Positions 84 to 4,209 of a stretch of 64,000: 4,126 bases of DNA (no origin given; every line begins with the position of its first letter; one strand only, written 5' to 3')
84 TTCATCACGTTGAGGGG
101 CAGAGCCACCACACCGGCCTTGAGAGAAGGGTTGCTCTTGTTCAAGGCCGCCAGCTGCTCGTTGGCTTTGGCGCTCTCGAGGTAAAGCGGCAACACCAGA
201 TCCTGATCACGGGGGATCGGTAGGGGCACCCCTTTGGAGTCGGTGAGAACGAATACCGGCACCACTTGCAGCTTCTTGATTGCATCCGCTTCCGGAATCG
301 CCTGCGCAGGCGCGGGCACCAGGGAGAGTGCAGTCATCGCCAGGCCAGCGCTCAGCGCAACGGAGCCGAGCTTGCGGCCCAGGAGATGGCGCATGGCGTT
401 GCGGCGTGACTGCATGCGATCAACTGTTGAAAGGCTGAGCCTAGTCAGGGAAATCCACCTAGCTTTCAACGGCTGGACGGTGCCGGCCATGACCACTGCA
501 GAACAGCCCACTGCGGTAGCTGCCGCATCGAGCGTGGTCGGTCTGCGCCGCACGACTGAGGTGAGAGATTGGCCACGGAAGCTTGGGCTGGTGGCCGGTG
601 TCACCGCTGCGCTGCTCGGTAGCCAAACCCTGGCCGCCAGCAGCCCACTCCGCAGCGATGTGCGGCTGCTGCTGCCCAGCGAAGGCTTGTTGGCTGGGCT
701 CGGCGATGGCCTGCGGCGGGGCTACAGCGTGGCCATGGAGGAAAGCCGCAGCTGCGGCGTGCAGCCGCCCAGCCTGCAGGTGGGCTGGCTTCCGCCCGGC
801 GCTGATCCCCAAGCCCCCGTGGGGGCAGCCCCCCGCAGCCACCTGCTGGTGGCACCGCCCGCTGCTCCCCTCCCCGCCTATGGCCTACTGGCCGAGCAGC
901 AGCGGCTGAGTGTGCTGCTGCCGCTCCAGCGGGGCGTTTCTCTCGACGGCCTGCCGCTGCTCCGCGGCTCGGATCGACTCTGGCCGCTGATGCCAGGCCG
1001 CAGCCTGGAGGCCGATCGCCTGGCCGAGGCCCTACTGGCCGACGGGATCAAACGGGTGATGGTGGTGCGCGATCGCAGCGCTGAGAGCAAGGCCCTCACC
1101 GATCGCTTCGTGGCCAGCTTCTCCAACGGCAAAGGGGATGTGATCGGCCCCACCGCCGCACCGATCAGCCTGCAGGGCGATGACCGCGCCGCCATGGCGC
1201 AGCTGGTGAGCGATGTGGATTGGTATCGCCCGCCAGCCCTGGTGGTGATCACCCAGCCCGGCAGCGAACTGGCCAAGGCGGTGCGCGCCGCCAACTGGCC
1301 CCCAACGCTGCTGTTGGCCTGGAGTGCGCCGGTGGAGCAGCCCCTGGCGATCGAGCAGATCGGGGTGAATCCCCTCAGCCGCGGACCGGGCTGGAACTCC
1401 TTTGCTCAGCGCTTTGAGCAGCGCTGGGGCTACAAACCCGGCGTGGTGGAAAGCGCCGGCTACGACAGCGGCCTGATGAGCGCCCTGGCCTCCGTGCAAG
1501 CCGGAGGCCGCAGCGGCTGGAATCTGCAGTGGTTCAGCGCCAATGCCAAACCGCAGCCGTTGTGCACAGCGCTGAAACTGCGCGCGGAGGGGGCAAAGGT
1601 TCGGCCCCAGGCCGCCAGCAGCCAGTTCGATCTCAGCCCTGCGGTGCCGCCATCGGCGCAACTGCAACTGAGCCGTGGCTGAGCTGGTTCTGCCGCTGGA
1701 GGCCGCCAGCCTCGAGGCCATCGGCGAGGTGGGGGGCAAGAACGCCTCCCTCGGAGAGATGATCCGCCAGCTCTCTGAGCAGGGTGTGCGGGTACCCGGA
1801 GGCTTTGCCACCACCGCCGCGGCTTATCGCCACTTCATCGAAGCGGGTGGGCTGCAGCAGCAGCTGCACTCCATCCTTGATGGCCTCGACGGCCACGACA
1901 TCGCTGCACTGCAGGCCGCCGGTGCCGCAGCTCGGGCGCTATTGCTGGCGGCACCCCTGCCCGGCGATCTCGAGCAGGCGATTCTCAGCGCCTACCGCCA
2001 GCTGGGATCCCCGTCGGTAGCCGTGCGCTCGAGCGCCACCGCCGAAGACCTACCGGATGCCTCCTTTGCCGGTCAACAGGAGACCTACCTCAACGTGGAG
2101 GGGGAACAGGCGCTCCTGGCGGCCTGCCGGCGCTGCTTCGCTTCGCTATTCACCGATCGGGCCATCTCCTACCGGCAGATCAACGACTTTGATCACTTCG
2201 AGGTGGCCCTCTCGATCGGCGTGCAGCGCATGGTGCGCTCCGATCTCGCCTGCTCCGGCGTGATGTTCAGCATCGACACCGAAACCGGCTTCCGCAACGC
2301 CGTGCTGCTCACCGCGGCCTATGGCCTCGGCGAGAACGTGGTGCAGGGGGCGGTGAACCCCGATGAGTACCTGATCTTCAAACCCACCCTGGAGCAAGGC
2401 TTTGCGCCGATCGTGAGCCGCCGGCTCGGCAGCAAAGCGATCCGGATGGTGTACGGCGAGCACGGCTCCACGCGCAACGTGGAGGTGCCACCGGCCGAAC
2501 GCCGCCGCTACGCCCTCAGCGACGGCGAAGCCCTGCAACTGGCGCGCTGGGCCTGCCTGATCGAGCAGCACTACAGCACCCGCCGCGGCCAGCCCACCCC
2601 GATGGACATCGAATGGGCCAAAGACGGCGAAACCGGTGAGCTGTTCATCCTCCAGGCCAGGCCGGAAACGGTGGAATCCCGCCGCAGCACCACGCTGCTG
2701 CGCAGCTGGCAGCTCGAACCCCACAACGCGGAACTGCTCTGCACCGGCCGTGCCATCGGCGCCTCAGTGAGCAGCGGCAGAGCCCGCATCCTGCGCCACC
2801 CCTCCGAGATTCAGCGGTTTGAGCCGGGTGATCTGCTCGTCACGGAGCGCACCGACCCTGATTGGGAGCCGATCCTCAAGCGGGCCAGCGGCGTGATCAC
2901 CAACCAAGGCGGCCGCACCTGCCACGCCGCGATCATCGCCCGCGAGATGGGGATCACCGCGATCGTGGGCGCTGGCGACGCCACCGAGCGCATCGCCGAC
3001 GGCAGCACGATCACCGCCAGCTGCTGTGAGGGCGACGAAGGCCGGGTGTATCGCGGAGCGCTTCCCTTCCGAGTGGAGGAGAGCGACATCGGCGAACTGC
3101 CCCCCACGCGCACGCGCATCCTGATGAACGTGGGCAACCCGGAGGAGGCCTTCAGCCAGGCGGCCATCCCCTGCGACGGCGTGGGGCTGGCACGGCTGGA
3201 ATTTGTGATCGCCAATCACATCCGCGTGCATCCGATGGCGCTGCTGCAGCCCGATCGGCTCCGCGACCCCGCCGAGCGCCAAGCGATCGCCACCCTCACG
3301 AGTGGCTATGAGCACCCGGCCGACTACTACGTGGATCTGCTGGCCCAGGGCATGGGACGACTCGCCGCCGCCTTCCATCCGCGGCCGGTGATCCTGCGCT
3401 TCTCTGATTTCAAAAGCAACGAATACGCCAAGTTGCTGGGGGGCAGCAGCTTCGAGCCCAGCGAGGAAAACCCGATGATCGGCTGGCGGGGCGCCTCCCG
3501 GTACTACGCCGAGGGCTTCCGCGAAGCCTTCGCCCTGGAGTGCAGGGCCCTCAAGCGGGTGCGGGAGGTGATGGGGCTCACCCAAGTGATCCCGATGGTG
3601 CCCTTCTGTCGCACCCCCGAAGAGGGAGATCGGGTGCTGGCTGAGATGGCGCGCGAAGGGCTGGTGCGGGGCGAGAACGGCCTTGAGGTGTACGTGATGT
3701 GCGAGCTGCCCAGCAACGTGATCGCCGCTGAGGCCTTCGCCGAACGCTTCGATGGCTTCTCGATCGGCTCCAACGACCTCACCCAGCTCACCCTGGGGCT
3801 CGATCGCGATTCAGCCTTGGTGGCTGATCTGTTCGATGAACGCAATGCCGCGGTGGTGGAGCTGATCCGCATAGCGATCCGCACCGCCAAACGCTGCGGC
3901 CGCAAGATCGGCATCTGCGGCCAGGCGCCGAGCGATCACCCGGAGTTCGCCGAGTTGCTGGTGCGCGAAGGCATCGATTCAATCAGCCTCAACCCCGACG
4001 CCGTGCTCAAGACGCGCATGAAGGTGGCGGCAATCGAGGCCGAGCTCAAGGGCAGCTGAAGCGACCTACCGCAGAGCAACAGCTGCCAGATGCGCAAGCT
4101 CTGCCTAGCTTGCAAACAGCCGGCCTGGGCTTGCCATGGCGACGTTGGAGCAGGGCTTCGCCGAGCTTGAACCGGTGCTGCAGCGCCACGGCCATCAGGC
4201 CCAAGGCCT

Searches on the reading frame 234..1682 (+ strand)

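Call 58: search_protein_families(library=pfam, proteins=[window:234-1682:+], max_evalue=0.00001)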
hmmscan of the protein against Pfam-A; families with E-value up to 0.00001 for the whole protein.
window:234-1682:+ (482 aa): 1 family
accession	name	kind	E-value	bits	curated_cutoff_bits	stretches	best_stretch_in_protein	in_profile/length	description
PF13458.12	Peripla_BP_6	-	6.2e-06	26.5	31.7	0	243-423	105-296/343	Periplasmic binding protein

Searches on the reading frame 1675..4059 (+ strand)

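Call 58: search_protein_families(library=pfam, proteins=[window:1675-4059:+], max_evalue=0.00001)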
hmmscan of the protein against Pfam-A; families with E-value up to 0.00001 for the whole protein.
window:1675-4059:+ (794 aa): 3 families
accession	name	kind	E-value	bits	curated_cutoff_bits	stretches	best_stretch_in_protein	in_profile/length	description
PF01326.24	PPDK_N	-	1.8e-119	399.3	27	1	18-338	3-316/328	Pyruvate phosphate dikinase, AMP/ATP-binding domain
PF02896.24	PEP-utilizers_C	-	2.7e-62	211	22.8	1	478-788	18-292/293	PEP-utilising enzyme, PEP-binding domain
PF00391.29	PEP-utilizers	-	2.5e-24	85.1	23.1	1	382-452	1-71/72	PEP-utilising enzyme, mobile domain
